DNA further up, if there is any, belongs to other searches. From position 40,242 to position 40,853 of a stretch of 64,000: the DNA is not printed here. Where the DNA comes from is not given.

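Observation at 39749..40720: The rpsJ-rplC junction is split by a sigma-70 region-4-only protein and a divergently transcribed PUR-alpha-like gene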

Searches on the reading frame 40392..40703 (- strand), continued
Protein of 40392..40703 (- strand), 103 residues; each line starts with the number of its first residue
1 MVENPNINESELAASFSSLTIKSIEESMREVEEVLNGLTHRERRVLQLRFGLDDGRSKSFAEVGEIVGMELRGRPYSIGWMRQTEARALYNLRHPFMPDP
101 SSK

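Call 25: find_homologous_proteins(query=A3, max_evalue=0.00001)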
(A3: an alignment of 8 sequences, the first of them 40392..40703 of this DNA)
Query A3 (8 sequences) (103 aa, profile of the alignment): 7411 proteins with E <= 0.00001 among 8000 candidates; the best 120 are listed.
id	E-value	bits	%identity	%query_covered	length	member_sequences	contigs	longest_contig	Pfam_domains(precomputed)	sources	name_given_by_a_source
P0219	7.3e-41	157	38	92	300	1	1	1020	PF04545.23,PF04542.21,PF04539.23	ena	-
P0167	8.8e-40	154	51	61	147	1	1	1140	PF04545.23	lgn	-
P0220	3.3e-35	139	49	69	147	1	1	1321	PF04545.23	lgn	-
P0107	1.5e-33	133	44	68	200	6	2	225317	PF04545.23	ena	-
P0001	1.2e-31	127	100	100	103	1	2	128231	PF04545.23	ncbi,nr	ncbi:hypothetical protein HYT74_00580 [Candidatus Daviesbacteria bacterium]|nr:hypothetical protein 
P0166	3.4e-30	123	46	61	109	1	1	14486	PF04545.23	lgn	-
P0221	4.2e-27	113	45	81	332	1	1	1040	PF04545.23,PF00140.26,PF04542.21,PF04539.23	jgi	jgi:RNA polymerase primary sigma factor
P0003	1.8e-25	107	59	64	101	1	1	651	PF04545.23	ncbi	-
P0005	3.4e-25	106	59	64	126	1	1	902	PF04545.23,PF04539.23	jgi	jgi:RNA polymerase primary sigma factor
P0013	3.9e-25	106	59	64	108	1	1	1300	PF04545.23,PF04539.23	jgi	jgi:RNA polymerase primary sigma factor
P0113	6.9e-25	105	39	77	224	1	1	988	PF04545.23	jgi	jgi:RNA polymerase sigma factor (sigma-70 family)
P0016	7.4e-25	105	59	64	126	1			PF04545.23,PF04539.23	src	-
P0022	7.8e-25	105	58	64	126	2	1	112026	PF04545.23,PF04539.23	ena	-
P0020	8.9e-25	105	59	64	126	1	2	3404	PF04545.23,PF04539.23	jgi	jgi:RNA polymerase primary sigma factor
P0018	1.4e-24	104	59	64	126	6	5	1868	PF04545.23,PF04539.23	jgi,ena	jgi:RNA polymerase primary sigma factor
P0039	1.4e-24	104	53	64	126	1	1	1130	PF04545.23,PF04539.23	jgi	jgi:RNA polymerase primary sigma factor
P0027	1.4e-24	104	59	64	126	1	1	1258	PF04545.23,PF04539.23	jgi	-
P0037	1.6e-24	104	53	64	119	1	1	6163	PF04545.23,PF04539.23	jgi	jgi:RNA polymerase primary sigma factor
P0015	1.7e-24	104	59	64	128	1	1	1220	PF00483.30,PF04545.23,PF12804.14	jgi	-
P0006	1.8e-24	104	58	64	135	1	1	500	PF04545.23,PF04539.23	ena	-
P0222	1.9e-24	104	52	64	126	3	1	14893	PF04545.23,PF04539.23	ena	-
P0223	2.7e-24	104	56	64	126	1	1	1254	PF04545.23,PF04539.23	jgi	jgi:RNA polymerase primary sigma factor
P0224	3.2e-24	103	55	64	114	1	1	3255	PF04545.23,PF04539.23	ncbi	ncbi:MAG: sigma-70 family RNA polymerase sigma factor, partial [Dehalococcoidia bacterium]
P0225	3.5e-24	103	58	64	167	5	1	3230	PF04545.23,PF04539.23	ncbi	ncbi:MAG: sigma-70 family RNA polymerase sigma factor, partial [bacterium]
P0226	3.6e-24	103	58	64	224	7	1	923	PF04545.23,PF04542.21,PF04539.23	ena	-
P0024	3.6e-24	103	55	64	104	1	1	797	PF04545.23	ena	-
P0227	4.0e-24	103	56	64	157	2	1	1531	PF04545.23,PF04539.23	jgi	jgi:RNA polymerase primary sigma factor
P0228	4.3e-24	103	56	64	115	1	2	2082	PF04545.23,PF04539.23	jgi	jgi:RNA polymerase primary sigma factor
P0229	4.9e-24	103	52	64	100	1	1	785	PF04545.23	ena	-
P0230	5.4e-24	103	52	64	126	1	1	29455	PF04545.23,PF04539.23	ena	-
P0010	6.2e-24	102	56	64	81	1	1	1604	PF04545.23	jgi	jgi:RNA polymerase primary sigma factor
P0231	6.2e-24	102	53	64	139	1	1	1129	PF04545.23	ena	-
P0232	6.4e-24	102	52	64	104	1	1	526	PF04545.23,PF04539.23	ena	-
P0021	6.4e-24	102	59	64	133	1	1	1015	PF04545.23,PF04539.23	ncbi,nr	ncbi:MAG: sigma-70 family RNA polymerase sigma factor, partial [Dehalococcoidia bacterium]|nr:sigma-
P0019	6.5e-24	102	53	81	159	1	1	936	PF04545.23,PF04539.23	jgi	jgi:RNA polymerase primary sigma factor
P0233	6.6e-24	102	59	64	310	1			PF04545.23,PF00140.26,PF04542.21,PF04539.23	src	-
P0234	6.7e-24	102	59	64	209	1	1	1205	PF04967.19,PF04545.23,PF04542.21,PF04539.23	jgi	jgi:RNA polymerase primary sigma factor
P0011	6.9e-24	102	53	81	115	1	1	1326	PF04545.23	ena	-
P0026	7.1e-24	102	58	64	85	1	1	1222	PF04545.23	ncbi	-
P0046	7.3e-24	102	53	64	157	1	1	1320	PF04545.23,PF04539.23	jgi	jgi:RNA polymerase primary sigma factor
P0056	7.3e-24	102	53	64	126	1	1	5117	PF04545.23,PF04539.23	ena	-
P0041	7.7e-24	102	52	64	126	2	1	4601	PF02601.21,PF04545.23,PF04539.23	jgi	jgi:RNA polymerase primary sigma factor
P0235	9.1e-24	102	58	64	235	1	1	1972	PF04545.23,PF04542.21,PF04539.23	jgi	jgi:RNA polymerase primary sigma factor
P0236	9.2e-24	102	59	64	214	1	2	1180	PF04545.23,PF04542.21,PF04539.23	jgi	jgi:RNA polymerase primary sigma factor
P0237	9.6e-24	102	55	64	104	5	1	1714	PF04545.23,PF04539.23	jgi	jgi:RNA polymerase primary sigma factor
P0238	9.6e-24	102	52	65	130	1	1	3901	PF04545.23,PF04539.23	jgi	-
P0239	9.7e-24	102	40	86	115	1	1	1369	PF04545.23,PF04539.23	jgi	jgi:RNA polymerase primary sigma factor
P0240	9.8e-24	102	55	64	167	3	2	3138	PF04545.23,PF04539.23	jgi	jgi:RNA polymerase primary sigma factor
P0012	1.1e-23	102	56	64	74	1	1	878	PF04545.23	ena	-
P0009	1.1e-23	101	56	64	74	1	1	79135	PF04545.23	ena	-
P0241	1.2e-23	101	58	64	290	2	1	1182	PF04545.23,PF04542.21,PF04539.23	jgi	jgi:RNA polymerase primary sigma factor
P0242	1.2e-23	101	58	64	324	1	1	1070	PF04545.23,PF04542.21,PF04539.23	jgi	jgi:RNA polymerase primary sigma factor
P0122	1.3e-23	101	58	64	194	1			PF13473.13,PF04545.23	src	-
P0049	1.3e-23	101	55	63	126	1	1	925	PF04545.23,PF04539.23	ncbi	-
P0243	1.3e-23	101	55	64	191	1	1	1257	PF04545.23,PF04539.23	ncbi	-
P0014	1.3e-23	101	56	64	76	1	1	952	PF04545.23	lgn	-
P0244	1.5e-23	101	46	80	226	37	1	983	PF04545.23,PF04542.21,PF04539.23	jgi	jgi:RNA polymerase primary sigma factor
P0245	1.6e-23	101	60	63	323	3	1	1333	PF04545.23,PF00140.26,PF04542.21,PF04539.23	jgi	jgi:RNA polymerase primary sigma factor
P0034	1.6e-23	101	53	64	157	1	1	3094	PF04545.23,PF04539.23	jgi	jgi:RNA polymerase primary sigma factor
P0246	1.6e-23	101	56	64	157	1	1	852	PF04545.23,PF04539.23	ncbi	-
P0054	1.7e-23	101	55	63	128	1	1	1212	PF04545.23,PF04539.23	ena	-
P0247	1.7e-23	101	52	61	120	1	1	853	PF04545.23,PF04539.23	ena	-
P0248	1.7e-23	101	48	62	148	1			PF04545.23,PF04539.23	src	-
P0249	1.8e-23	101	46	80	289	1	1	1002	PF04545.23,PF04542.21,PF04539.23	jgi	jgi:RNA polymerase primary sigma factor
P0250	1.9e-23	101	59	64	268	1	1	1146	PF04545.23,PF00140.26,PF04542.21,PF04539.23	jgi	jgi:RNA polymerase primary sigma factor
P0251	1.9e-23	101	48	64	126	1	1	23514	PF04545.23,PF04539.23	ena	-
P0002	2.0e-23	101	58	64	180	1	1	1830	PF04545.23,PF04539.23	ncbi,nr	ncbi:MAG TPA: sigma-70 family RNA polymerase sigma factor, partial [Chloroflexota bacterium]|nr:sigm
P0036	2.0e-23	101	53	64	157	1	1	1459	PF04545.23,PF04539.23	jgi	jgi:RNA polymerase primary sigma factor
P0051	2.1e-23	101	55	64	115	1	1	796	PF04545.23,PF04539.23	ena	-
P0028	2.1e-23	101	59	64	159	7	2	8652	PF04967.19,PF04545.23,PF04539.23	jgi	-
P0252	2.2e-23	101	56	64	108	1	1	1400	PF04545.23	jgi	-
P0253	2.3e-23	100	48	81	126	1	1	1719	PF04545.23,PF04539.23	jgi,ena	jgi:RNA polymerase primary sigma factor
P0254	2.4e-23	100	58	64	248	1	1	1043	PF04545.23,PF04542.21,PF04539.23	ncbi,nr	ncbi:MAG: RNA polymerase sigma factor RpoD, partial [Dehalococcoidia bacterium]|nr:RNA polymerase si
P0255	2.5e-23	100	46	80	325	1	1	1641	PF04545.23,PF04542.21,PF04539.23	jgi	jgi:RNA polymerase primary sigma factor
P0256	2.5e-23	100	58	64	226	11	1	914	PF04545.23,PF04542.21,PF04539.23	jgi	jgi:RNA polymerase primary sigma factor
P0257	2.6e-23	100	46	80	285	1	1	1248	PF04545.23,PF04542.21,PF04539.23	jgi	jgi:RNA polymerase primary sigma factor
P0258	2.7e-23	100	56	64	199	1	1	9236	PF04545.23,PF04542.21,PF04539.23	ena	-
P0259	2.7e-23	100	46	80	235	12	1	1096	PF04545.23,PF04542.21,PF04539.23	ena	-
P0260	2.7e-23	100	53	64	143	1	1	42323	PF04545.23,PF04539.23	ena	-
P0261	2.7e-23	100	59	64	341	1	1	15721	PF04545.23,PF00140.26,PF04542.21,PF04539.23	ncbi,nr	ncbi:MAG: RNA polymerase sigma factor RpoD [Dehalococcoidales bacterium]|nr:RNA polymerase sigma fac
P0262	2.7e-23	100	58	64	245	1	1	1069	PF04545.23,PF04542.21,PF04539.23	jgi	-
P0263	2.7e-23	100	46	80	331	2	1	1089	PF04545.23,PF04542.21,PF04539.23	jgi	jgi:RNA polymerase primary sigma factor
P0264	2.8e-23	100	58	64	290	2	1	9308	PF04545.23,PF04542.21,PF04539.23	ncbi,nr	ncbi:MAG: RNA polymerase sigma factor RpoD, partial [Dehalococcoidia bacterium]|nr:RNA polymerase si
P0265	2.9e-23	100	59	64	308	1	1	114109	PF04545.23,PF00140.26,PF04542.21,PF04539.23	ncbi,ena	-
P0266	3.0e-23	100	56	64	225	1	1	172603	PF04545.23,PF04542.21,PF04539.23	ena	-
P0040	3.0e-23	100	53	64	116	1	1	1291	PF04545.23,PF04539.23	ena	-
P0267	3.0e-23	100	58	64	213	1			PF04967.19,PF04545.23,PF04542.21,PF04539.23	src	-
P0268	3.1e-23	100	53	64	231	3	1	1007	PF04545.23,PF04542.21,PF04539.23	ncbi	ncbi:MAG: RNA polymerase sigma factor RpoD, partial [Thermomicrobiales bacterium]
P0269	3.1e-23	100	56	64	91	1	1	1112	PF04545.23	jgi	-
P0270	3.3e-23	100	59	64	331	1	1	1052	PF04545.23,PF00140.26,PF04542.21,PF04539.23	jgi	jgi:RNA polymerase primary sigma factor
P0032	3.4e-23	100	52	64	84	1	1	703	PF04545.23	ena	-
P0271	3.4e-23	100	46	80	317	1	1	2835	PF04545.23,PF04542.21,PF04539.23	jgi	jgi:RNA polymerase primary sigma factor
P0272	3.4e-23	100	55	64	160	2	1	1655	PF04545.23,PF04539.23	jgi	jgi:RNA polymerase primary sigma factor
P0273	3.6e-23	100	50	64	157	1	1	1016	PF04545.23,PF04539.23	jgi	jgi:RNA polymerase primary sigma factor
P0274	3.7e-23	100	46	80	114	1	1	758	PF04545.23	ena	-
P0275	3.7e-23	100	53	64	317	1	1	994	PF04545.23,PF04542.21,PF04539.23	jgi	jgi:RNA polymerase primary sigma factor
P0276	3.7e-23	100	55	64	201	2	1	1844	PF02601.21,PF04967.19,PF04545.23,PF04542.21,PF04539.23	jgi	jgi:RNA polymerase primary sigma factor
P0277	3.8e-23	100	56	64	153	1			PF04545.23,PF04539.23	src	-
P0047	3.9e-23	100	53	64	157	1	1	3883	PF04545.23,PF04539.23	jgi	jgi:RNA polymerase primary sigma factor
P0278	3.9e-23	100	46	80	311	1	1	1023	PF04545.23,PF04542.21,PF04539.23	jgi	jgi:RNA polymerase primary sigma factor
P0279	3.9e-23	100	55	64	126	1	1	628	PF04545.23,PF04539.23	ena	-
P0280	3.9e-23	100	50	64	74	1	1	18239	PF04545.23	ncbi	-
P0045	4.0e-23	100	52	64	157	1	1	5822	PF04545.23,PF04539.23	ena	-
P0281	4.0e-23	100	51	63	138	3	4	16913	PF04545.23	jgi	jgi:DNA-directed RNA polymerase sigma subunit (sigma70/sigma32)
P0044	4.1e-23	100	53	64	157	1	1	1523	PF04545.23,PF04539.23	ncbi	-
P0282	4.1e-23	100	53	64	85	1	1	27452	PF04545.23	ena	-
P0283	4.1e-23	100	56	64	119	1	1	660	PF04545.23,PF04539.23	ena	-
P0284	4.2e-23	100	46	80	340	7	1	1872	PF04545.23,PF04542.21,PF04539.23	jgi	jgi:RNA polymerase primary sigma factor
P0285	4.2e-23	100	58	64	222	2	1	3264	PF04545.23,PF04542.21,PF04539.23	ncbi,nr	ncbi:MAG TPA: RNA polymerase sigma factor RpoD, partial [Chloroflexota bacterium]|nr:RNA polymerase 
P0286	4.3e-23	100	58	64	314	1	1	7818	PF04545.23,PF00140.26,PF04542.21,PF04539.23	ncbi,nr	ncbi:MAG TPA: RNA polymerase sigma factor RpoD, partial [Chloroflexota bacterium]|nr:RNA polymerase 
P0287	4.3e-23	100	52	64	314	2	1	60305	PF04545.23,PF04542.21,PF04539.23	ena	-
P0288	4.4e-23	100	46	80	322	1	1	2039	PF04545.23,PF04542.21,PF04539.23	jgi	jgi:RNA polymerase primary sigma factor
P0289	4.5e-23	100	52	64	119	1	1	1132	PF04545.23,PF04539.23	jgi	jgi:RNA polymerase primary sigma factor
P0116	4.5e-23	100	58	64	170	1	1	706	PF04545.23,PF04539.23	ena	-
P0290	4.5e-23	100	44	86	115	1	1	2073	PF04545.23,PF04539.23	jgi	jgi:RNA polymerase primary sigma factor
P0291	4.6e-23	100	58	64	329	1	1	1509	PF04545.23,PF04542.21,PF04539.23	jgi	jgi:RNA polymerase primary sigma factor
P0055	4.6e-23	100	55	63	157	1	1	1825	PF04545.23,PF04539.23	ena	-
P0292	4.7e-23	99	58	64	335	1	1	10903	PF04545.23,PF04542.21,PF04539.23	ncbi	ncbi:MAG: RNA polymerase sigma factor RpoD [Dehalococcoidia bacterium]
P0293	4.7e-23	99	56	64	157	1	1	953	PF04545.23,PF04539.23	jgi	jgi:RNA polymerase primary sigma factor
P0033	4.7e-23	99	53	64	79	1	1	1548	PF04545.23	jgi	jgi:RNA polymerase primary sigma factor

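Call 27: find_encoding_contigs(protein=P0107, flank=6000, max_places=3)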
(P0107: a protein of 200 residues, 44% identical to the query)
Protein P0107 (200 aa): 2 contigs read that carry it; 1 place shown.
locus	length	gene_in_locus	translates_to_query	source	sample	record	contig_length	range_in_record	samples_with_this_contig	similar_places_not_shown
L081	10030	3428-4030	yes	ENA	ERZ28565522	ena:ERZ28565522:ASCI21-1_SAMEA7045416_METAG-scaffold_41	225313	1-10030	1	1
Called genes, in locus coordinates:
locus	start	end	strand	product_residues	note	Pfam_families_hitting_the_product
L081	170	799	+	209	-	PF01541:GIY-YIG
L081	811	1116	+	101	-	-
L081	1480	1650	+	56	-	-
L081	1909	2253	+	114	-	-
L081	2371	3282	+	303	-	PF00763:THF_DHG_CYH, PF02882:THF_DHG_CYH_C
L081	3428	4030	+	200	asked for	PF04545:Sigma70_r4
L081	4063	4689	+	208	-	-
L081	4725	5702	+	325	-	-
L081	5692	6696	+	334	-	-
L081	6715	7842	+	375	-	PF05816:TelA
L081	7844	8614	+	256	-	-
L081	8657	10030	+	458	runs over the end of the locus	PF04014:MazE_antitoxin (faint)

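Call 28: find_encoding_contigs(protein=P0166, flank=7000, max_places=3)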
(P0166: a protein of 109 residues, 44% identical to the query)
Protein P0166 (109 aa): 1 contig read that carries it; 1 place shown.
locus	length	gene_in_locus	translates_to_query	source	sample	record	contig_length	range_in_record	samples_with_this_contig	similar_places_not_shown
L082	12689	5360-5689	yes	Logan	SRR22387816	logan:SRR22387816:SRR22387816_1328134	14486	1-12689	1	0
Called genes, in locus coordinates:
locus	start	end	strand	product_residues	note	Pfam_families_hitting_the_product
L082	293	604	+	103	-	-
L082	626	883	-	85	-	-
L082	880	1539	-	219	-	-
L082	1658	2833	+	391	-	PF08529:NusA_N, PF13184:KH_NusA_1st, PF26594:KH_NusA_2nd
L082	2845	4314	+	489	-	PF00009:GTP_EFTU, PF00350:Dynamin_N (faint), PF01926:MMR_HSR1, PF22042:EF-G_D2, PF03144:GTP_EFTU_D2 (faint), PF11987:IF-2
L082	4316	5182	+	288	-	-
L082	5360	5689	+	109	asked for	PF04545:Sigma70_r4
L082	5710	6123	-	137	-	PF13470:PIN_3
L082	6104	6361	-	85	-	PF01402:RHH_1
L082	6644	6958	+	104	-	PF00076:RRM_1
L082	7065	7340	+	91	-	PF00312:Ribosomal_S15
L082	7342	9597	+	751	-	PF01138:RNase_PH, PF03725:RNase_PH_C, PF01138:RNase_PH, PF00013:KH_1, PF00575:S1, PF23459:S1_RRP5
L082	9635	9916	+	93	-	-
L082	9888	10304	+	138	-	PF13470:PIN_3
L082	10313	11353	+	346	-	PF00004:AAA, PF07728:AAA_5 (weak), PF22667:Lon_lid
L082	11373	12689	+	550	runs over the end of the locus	PF00753:Lactamase_B, PF12706:Lactamase_B_2, PF07521:RMMBL (faint), PF22505:RNase_J_b_CASP, PF17770:RNase_J_C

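Call 29: find_encoding_contigs(protein=P0084, flank=6000, max_places=3)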
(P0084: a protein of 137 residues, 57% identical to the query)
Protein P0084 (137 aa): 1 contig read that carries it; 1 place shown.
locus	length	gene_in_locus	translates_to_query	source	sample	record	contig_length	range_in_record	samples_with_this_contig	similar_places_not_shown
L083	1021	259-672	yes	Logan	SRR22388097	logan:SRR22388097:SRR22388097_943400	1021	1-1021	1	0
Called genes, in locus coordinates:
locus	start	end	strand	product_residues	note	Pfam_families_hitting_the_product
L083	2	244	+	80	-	?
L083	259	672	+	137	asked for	PF04545:Sigma70_r4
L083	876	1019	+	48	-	?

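Call 32: find_encoding_contigs(protein=P0076, flank=6000, max_places=3)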
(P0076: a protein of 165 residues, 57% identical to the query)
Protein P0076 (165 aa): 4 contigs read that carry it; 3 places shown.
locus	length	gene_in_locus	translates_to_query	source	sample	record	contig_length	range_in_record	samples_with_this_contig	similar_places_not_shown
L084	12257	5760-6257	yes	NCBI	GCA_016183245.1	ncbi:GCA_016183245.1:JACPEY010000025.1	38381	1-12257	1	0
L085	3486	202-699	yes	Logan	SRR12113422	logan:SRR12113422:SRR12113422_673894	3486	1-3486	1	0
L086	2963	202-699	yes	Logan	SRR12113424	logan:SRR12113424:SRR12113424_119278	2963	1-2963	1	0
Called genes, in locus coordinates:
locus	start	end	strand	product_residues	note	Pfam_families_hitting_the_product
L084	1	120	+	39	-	PF13586:DDE_Tnp_1_2 (weak)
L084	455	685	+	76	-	PF03449:GreA_GreB_N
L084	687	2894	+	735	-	PF00009:GTP_EFTU, PF22042:EF-G_D2, PF03144:GTP_EFTU_D2, PF14492:EFG_III, PF16658:RF3_C, PF03764:EFG_IV, PF00679:EFG_C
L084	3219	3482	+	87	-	PF02604:PhdYeFM_antitox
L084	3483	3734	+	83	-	PF05016:ParE_toxin, PF15781:ParE-like_toxin (weak)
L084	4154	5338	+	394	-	PF00009:GTP_EFTU, PF03144:GTP_EFTU_D2, PF03143:GTP_EFTU_D3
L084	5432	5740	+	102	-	PF00338:Ribosomal_S10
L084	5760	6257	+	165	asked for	PF04545:Sigma70_r4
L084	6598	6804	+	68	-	-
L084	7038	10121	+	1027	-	PF00657:Lipase_GDSL, PF13472:Lipase_GDSL_2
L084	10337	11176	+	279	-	PF00297:Ribosomal_L3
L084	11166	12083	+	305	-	PF00573:Ribosomal_L4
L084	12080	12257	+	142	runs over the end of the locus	PF00276:Ribosomal_L23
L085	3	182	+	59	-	?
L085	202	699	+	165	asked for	PF04545:Sigma70_r4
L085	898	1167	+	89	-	-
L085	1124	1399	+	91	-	PF10049:DUF2283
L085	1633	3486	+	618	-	?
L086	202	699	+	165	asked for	PF04545:Sigma70_r4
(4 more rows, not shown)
